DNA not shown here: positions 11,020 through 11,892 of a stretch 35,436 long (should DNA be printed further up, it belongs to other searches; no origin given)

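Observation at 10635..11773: Self-contained moron cassette: Panacea (DUF4065) protein translationally coupled to an unassignable 191-aa partner, a candidate novel PanA-toxin / abortive-infection pair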

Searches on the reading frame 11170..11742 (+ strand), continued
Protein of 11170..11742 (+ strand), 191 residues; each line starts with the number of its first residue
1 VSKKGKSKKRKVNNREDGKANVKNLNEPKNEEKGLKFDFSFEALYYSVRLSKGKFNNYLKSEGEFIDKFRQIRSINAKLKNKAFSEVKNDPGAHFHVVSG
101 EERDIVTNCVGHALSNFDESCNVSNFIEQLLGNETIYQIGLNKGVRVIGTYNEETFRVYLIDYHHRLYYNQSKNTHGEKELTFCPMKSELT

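Call 41: find_encoding_contigs(protein=P0090, flank=4000, max_places=2)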
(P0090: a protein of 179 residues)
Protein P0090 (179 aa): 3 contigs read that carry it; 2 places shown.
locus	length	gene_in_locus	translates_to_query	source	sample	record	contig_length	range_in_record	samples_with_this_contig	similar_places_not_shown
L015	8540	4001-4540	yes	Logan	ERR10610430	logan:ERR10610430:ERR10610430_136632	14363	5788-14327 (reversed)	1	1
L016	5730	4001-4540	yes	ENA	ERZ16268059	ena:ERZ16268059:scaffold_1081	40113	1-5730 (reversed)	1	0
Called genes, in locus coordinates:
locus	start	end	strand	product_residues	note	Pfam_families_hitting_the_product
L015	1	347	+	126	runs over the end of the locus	?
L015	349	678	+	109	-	-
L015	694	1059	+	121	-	-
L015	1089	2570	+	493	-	PF01183:Glyco_hydro_25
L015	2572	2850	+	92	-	PF16079:Phage_holin_5_2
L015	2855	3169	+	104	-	-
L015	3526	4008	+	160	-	PF13274:SocA_Panacea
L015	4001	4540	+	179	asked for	-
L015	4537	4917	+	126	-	-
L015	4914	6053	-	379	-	PF00589:Phage_integrase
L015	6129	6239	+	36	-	-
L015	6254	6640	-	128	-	PF13560:HTH_31 (weak), PF01381:HTH_3, PF12844:HTH_19 (weak)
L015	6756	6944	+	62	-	-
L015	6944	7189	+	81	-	PF12728:HTH_17 (weak)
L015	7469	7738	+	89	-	-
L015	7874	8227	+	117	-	-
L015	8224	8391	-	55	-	PF14168:YjzC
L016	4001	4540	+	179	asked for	-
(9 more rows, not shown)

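Call 42: find_encoding_contigs(protein=P0157, flank=4000, max_places=2)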
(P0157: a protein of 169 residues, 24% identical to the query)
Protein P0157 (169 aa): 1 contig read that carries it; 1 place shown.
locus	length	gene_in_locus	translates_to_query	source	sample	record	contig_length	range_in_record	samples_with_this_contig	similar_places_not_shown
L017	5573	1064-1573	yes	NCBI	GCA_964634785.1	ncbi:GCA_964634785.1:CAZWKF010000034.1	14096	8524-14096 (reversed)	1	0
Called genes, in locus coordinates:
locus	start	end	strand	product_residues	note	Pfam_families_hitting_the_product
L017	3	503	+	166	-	?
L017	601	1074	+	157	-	PF13274:SocA_Panacea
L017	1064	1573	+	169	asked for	-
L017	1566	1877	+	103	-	-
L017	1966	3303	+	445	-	PF16403:Bact_surface_Ig-like, PF01522:Polysacc_deac_1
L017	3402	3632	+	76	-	-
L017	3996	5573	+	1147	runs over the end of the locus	PF05547:Peptidase_M6 (weak), PF22359:Big-like (faint), PF26182:Ig_NUP210_5th (faint), PF02368:Big_2, PF26918:Ig_Eae (weak)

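Call 43: search_protein_families(library=pfam, proteins=[L011:4532-4846:+, L013:4495-4806:+, L015:4537-4914:+, L017:1566-1874:+], max_evalue=1)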
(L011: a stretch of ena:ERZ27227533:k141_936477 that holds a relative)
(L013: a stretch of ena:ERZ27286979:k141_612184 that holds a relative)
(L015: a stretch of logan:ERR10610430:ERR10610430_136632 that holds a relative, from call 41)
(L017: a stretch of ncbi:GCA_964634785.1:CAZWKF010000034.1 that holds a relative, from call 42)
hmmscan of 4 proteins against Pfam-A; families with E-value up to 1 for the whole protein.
L011:4532-4846:+ (105 aa): 4 families
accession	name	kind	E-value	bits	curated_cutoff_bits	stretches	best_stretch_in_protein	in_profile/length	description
PF03930.20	Flp_N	-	0.048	14.1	25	1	45-82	37-74/82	Recombinase Flp protein N-terminus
PF11303.13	DUF3105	-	0.081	13.4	25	1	64-97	86-119/130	Protein of unknown function (DUF3105)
PF16727.10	REV1_C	-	0.092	13.7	26.5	1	7-57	19-58/91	DNA repair protein REV1 C-terminal domain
PF23589.2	WH_AprA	-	0.34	11.9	27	0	4-49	15-59/94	AprA winged helix domain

L013:4495-4806:+ (104 aa): 1 family
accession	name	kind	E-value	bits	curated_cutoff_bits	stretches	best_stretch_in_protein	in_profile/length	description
PF08786.17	DcrB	-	0.14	12.7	27.2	1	12-73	40-94/127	DcrB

L015:4537-4914:+ (126 aa): 0 families

L017:1566-1874:+ (103 aa): 2 families
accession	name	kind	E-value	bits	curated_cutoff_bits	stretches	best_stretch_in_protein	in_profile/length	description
PF11945.13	WASH_WAHD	-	0.23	11.3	24.2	1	6-78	118-194/292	WAHD domain of WASH complex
PF03304.18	Mlp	-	0.3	12.1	21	1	8-66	26-80/121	Mlp lipoprotein family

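Call 45: list_cluster_members(proteins=[P0147, P0149, P0164, P0157])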
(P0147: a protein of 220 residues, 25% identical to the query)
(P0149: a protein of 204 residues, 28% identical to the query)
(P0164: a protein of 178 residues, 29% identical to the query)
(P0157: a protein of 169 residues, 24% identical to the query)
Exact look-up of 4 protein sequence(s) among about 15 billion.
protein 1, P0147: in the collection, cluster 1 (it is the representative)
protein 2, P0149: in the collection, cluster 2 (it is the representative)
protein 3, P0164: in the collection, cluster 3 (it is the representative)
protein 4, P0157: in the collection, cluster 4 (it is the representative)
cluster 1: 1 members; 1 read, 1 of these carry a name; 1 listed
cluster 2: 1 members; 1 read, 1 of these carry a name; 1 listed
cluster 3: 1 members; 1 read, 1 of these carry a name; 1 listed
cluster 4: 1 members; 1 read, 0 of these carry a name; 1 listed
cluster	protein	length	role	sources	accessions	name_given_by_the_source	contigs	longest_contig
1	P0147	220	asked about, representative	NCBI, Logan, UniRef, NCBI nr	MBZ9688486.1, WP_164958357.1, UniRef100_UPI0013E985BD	hypothetical protein G9F72_019335 [Clostridium estertheticum] | hypothetical protein n=1 Tax=Clostridium estertheticum TaxID=238834 RepID=UPI0013E985BD | hypothetical protein [Clostridium estertheticum]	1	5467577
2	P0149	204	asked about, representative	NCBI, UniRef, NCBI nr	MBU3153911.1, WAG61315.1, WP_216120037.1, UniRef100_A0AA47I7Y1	hypothetical protein [Clostridium estertheticum] | Uncharacterized protein n=1 Tax=Clostridium estertheticum TaxID=238834 ...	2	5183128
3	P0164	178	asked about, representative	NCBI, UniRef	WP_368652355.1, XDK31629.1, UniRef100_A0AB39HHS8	hypothetical protein AB4Y30_11390 [Ornithinibacillus sp. 4-3] | Uncharacterized protein n=1 Tax=Ornithinibacillus sp. 4-3 TaxID=3231488 ...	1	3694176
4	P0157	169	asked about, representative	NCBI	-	-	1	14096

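Call 48: predict_structure(alignment_id=A3)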
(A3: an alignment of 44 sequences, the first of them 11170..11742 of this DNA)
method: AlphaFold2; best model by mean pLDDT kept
length: 191 residues; sequences in the alignment: 44
mean_pLDDT: 83.2   pTM: 0.76
mean pLDDT of the five models: 83.2, 83.0, 82.7, 82.3, 81.9
residues with pLDDT >= 90: 122; 70-90: 27; 50-70: 14; < 50: 28
segments of 3 or more residues with pLDDT < 50: 1-24
pLDDT, mean of each block of 10 residues (from residue 1): 44 41 48 89 94 90 96 95 93 94 96 92 93 95 91 95 87 72 80 39
secondary structure, 60 per line:
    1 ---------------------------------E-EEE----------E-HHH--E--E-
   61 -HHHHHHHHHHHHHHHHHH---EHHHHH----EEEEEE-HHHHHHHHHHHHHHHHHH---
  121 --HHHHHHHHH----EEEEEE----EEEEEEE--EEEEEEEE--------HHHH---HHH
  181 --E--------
elements in order: E36-38 H62-79 H84-88 E93-98 H100-117 H123-131 E136-141 E146-152 E155-162 H171-174
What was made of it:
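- Tried and rejected: A 44-sequence alignment gave pLDDT 83 (call 48).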

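Call 51: fold_search(model_id=the predicted structure, library=pdb)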
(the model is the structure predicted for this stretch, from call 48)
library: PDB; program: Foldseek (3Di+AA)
matches with E <= 10: 189; with E <= 0.001: 0
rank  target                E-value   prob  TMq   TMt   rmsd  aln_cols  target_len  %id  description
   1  3r90_D                2.2e-01  0.75  0.23  0.25   2.6        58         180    5  Crystal structure of Malignant T cell-amplified sequence 1 protein (released 2011-04-13)
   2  3r90_A                3.2e-01  0.57  0.23  0.23   2.8        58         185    3  Crystal structure of Malignant T cell-amplified sequence 1 protein (released 2011-04-13)
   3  3r90_J                3.2e-01  0.54  0.22  0.22   2.9        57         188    4  Crystal structure of Malignant T cell-amplified sequence 1 protein (released 2011-04-13)
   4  3r90_E                3.4e-01  0.69  0.23  0.25   2.5        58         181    5  Crystal structure of Malignant T cell-amplified sequence 1 protein (released 2011-04-13)
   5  3k6h_B                3.9e-01  0.25  0.22  0.22  12.9       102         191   15  Crystal structure of a nitroreductase family protein from Agrobacterium tumefaciens str. C58 (released 2009-10-27)
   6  3k6h_A                3.9e-01  0.20  0.22  0.22  13.5        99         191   11  Crystal structure of a nitroreductase family protein from Agrobacterium tumefaciens str. C58 (released 2009-10-27)
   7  3r90_I                4.2e-01  0.66  0.23  0.24   2.6        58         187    5  Crystal structure of Malignant T cell-amplified sequence 1 protein (released 2011-04-13)
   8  5vyc_k1               5.4e-01  0.44  0.23  0.24   2.9        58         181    3  Crystal structure of the human 40S ribosomal subunit in complex with DENR-MCT-1. (released 2017-07-19)
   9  5wkr_A                7.4e-01  0.10  0.20  0.18  12.5       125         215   13  Crystal structure of chalcone isomerase engineered from ancestral inference complexed with naringenin (ancCC) (released 2018-05-09)
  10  4e2a_A                7.9e-01  0.12  0.19  0.21   5.6        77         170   13  Crystal Structure of the Putative acetyltransferase from Streptococcus mutans (released 2013-03-13)
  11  7wx5                  7.9e-01  0.12  0.19  0.14   5.5        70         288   14  a Legionella acetyltransferase effector VipF (released 2023-02-22)
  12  6wqc                  8.9e-01  0.08  0.16  0.11   6.7        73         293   20  Crystal structure of VipF from Legionella hackeliae in complex with CoA (released 2021-11-10)
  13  3tdq_A                8.9e-01  0.03  0.12  0.22  13.1        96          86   16  Crystal structure of a fimbrial biogenesis protein PilY2 (PilY2_PA4555) from Pseudomonas aeruginosa PAO1 at 2.10 A res (released 2011-08-31)
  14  4e2a_B                1.0e+00  0.11  0.19  0.21   5.6        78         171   13  Crystal Structure of the Putative acetyltransferase from Streptococcus mutans (released 2013-03-13)
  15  8ih8_C                1.0e+00  0.07  0.13  0.18  10.3        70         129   13  anti-sigmaF factor and Anti-sigmaF factor antagonist complex(usfx-RsfB) (released 2024-02-28)
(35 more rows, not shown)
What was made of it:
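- On RelE/ParE superfamily toxin: For the confident model these hits had E 1.5-3 and probability at most 0.23, with target-normalised TM 0.42-0.54 for the longer alignments (call 51).
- These families remain in the list for the confident model, at target-normalised TM 0.42-0.54 for the longer alignments (call 51). Foldseek's best E against PDB for the confident model was 0.22, to an unrelated protein (call 51). Its top hits are unrelated proteins: MCT-1, a nitroreductase and GNATs (call 51).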

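Call 53: search_protein_families(library=ncbifam, alignment_id=A2, max_evalue=0.1)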
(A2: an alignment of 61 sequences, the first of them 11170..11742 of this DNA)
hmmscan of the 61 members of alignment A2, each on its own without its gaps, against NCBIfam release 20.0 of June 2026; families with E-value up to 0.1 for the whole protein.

A. member 1, window:11170-11742:+ (191 aa): 2 families
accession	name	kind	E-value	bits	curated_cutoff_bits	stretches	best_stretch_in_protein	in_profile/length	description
NF046006.1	MAG6450_fam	subfamily_domain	0.013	16.1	40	1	132-167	65-101/103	MAG6450 family protein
NF046083.1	exosort_XrtY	exception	0.049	13.5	160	1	40-117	20-97/168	exosortase Y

B. families by the number of members that match (of 61 scanned): 24 families
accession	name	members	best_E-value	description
NF046006.1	MAG6450_fam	29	4e-07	MAG6450 family protein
NF046083.1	exosort_XrtY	3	0.0092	exosortase Y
NF010347.0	PRK13775.1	2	0.059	formimidoylglutamase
NF002360.0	PRK01322.1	1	0.0021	6-carboxyhexanoate--CoA ligase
TIGR02013.1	rpoB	1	0.003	DNA-directed RNA polymerase subunit beta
NF053743.1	LipS2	1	0.0033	LipS2 family lipoyl synthase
NF041458.1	antiadapt_SpxO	1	0.0035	anti-adapter protein SpxO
TIGR03190.1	benz_CoA_bzdN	1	0.0079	benzoyl-CoA reductase, bzd-type, subunit N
NF002629.0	PRK02292.1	1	0.0082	V-type ATP synthase subunit E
TIGR01446.1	DnaD_dom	1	0.011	DnaD domain protein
NF047408.1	SA0632_fam_LP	1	0.011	SA0632 family lipoprotein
NF033683.1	di_4Fe-4S_YfhL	1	0.021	YfhL family 4Fe-4S dicluster ferredoxin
NF003374.0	PRK04447.1-7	1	0.029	hypothetical protein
NF041555.1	tannase_A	1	0.036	subtype A tannase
NF038219.1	IcmV_IVB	1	0.042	type IVB secretion system protein IcmV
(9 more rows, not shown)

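Call 54: search_protein_families(library=phrogs, alignment_id=A2, max_evalue=0.001)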
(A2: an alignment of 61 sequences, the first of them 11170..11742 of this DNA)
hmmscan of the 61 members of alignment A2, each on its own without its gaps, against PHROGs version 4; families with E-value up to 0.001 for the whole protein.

A. member 1, window:11170-11742:+ (191 aa): 1 family
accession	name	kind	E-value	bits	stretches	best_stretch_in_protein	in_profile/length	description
phrog_38762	-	unknown function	0.00058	20.9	0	9-169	14-159/162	-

B. families by the number of members that match (of 61 scanned): 3 families
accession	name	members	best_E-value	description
phrog_24206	-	46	1.3e-16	-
phrog_38762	-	2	8.9e-05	-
phrog_3671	-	1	1.6e-06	-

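Call 56: fold_search(model_id=the predicted structure, library=viral)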
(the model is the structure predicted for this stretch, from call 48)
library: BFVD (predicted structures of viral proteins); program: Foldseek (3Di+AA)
matches with E <= 10: 178; with E <= 0.001: 1
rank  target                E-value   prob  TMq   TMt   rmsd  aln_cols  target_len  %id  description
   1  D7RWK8                4.2e-04  1.00  0.43  0.40  18.3       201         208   16  (no name in the UniProt tables at hand)
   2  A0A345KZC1            3.4e-01  0.25  0.24  0.33   8.3       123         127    8  (no name in the UniProt tables at hand)
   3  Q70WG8                3.4e-01  0.05  0.15  0.11  29.4       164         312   15  Polyprotein (Fragment) [Barley yellow mosaic virus]
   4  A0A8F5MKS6            6.9e-01  0.03  0.13  0.09  12.7       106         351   14  DNA pilot protein [Microvirus mar51]
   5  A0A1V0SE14            7.4e-01  0.07  0.18  0.20  12.9       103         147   13  Acetyltransferase GNAT family protein [Indivirus ILV1]
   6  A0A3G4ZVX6            8.4e-01  0.06  0.11  0.15  11.0        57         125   10  Uncharacterized protein [Faunusvirus sp.]
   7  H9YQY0                8.9e-01  0.25  0.29  0.50   7.6       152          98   10  (no name in the UniProt tables at hand)
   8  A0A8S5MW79            8.9e-01  0.07  0.15  0.29  11.4        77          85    6  Colicin D [Siphoviridae sp. ctsBB38]
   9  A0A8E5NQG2            1.3e+00  0.08  0.18  0.22   6.3        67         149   10  (no name in the UniProt tables at hand)
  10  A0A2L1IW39            1.5e+00  0.10  0.13  0.20  10.7        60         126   15  Uncharacterized protein [Streptomyces phage BillNye]
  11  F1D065                1.6e+00  0.09  0.15  0.29   3.3        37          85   16  Uncharacterized protein [Vibrio phage ICP3_2009_B]
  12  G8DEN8                1.7e+00  0.08  0.22  0.16   7.9        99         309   19  (no name in the UniProt tables at hand)
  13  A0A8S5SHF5            1.7e+00  0.05  0.16  0.16   9.6        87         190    8  Uncharacterized protein [Siphoviridae sp. ctBCr48]
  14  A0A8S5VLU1            1.7e+00  0.03  0.15  0.13  12.0        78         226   13  (no name in the UniProt tables at hand)
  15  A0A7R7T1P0            1.7e+00  0.03  0.17  0.11  20.5       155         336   15  Uncharacterized protein [Osugoroshi virus]
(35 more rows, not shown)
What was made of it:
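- Tried and rejected: BFVD gave one unnamed viral protein, D7RWK8, at E 4e-4 (call 56).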

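Call 57: search_dna_similar(query=window:11170-11742:+, collection=phages, mode=protein, max_evalue=0.01, max_rows=30)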
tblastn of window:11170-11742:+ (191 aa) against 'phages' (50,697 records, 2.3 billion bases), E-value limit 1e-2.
Records with a match: 2; places in all: 2; records where one place covers at least 80% of the query: 2.
Best place of each record, by identity: <60% 2.
By first word of the organism name: Streptococcus 2.
By host as written in the record: Streptococcus equinus Sb18 1; Streptococcus equinus Sb17 1.
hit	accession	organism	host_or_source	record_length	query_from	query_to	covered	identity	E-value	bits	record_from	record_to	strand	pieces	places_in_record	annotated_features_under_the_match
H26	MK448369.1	Streptococcus satellite phage Javan219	Streptococcus equinus Sb18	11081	27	190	86%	28.4%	3e-4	46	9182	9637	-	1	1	hypothetical protein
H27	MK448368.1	Streptococcus satellite phage Javan218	Streptococcus equinus Sb17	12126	27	190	86%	28.4%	3e-4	46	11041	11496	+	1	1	hypothetical protein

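Call 59: get_annotated_region(hit=H27, flank=2500)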
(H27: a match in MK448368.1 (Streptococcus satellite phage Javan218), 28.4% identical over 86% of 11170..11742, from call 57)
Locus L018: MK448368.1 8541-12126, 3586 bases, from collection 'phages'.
description: Streptococcus satellite phage Javan218, complete genome.
organism: Streptococcus satellite phage Javan218 (NCBI taxid 2558575)
taxonomy: Viruses
host: Streptococcus equinus Sb17; source: -; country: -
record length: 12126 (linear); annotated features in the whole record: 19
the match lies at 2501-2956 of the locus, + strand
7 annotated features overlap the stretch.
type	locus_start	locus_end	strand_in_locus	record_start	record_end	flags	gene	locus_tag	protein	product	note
CDS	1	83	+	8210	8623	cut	-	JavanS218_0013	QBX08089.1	hypothetical protein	-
CDS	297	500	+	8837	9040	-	-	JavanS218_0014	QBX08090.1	hypothetical protein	conserved hypothetical protein NMA0318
CDS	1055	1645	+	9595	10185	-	-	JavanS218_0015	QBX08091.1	hypothetical protein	-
CDS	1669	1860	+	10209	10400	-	-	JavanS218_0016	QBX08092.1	hypothetical protein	-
CDS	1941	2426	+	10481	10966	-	-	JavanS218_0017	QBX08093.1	hypothetical protein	Putative prophage protein (ps3)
CDS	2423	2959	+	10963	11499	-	-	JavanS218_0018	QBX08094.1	hypothetical protein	-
CDS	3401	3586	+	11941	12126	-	-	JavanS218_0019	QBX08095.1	paratox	-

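Call 61: search_protein_families(library=pfam, proteins=[L018:1941-2423:+, L018:2423-2956:+, L006:3521-3994:+, L007:3502-3996:+, L011:3535-4005:+], max_evalue=0.01)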
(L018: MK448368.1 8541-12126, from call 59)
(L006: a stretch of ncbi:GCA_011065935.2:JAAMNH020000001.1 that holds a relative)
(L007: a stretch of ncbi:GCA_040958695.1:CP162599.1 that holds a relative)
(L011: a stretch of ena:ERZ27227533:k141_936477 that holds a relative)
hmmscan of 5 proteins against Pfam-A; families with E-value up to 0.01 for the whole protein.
L018:1941-2423:+ (161 aa): 1 family
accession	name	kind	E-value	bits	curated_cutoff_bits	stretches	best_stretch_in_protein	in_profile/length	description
PF13274.11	SocA_Panacea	-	2.4e-20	74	25.7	1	26-131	1-113/113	Antitoxin SocA-like, Panacea domain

L018:2423-2956:+ (178 aa): 0 families

L006:3521-3994:+ (158 aa): 1 family
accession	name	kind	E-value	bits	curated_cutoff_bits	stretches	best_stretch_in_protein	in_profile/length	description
PF13274.11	SocA_Panacea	-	1.2e-17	65.3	25.7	1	26-125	1-113/113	Antitoxin SocA-like, Panacea domain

L007:3502-3996:+ (165 aa): 1 family
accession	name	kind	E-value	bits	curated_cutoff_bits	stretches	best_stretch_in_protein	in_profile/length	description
PF13274.11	SocA_Panacea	-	2.8e-19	70.5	25.7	1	32-130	1-112/113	Antitoxin SocA-like, Panacea domain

L011:3535-4005:+ (157 aa): 1 family
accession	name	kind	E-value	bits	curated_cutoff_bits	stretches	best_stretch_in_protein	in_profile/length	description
PF13274.11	SocA_Panacea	-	2e-15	58.1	25.7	1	26-125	1-113/113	Antitoxin SocA-like, Panacea domain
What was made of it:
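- Streptococcus satellite phages Javan218/219 (calls 57, 59, 61)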
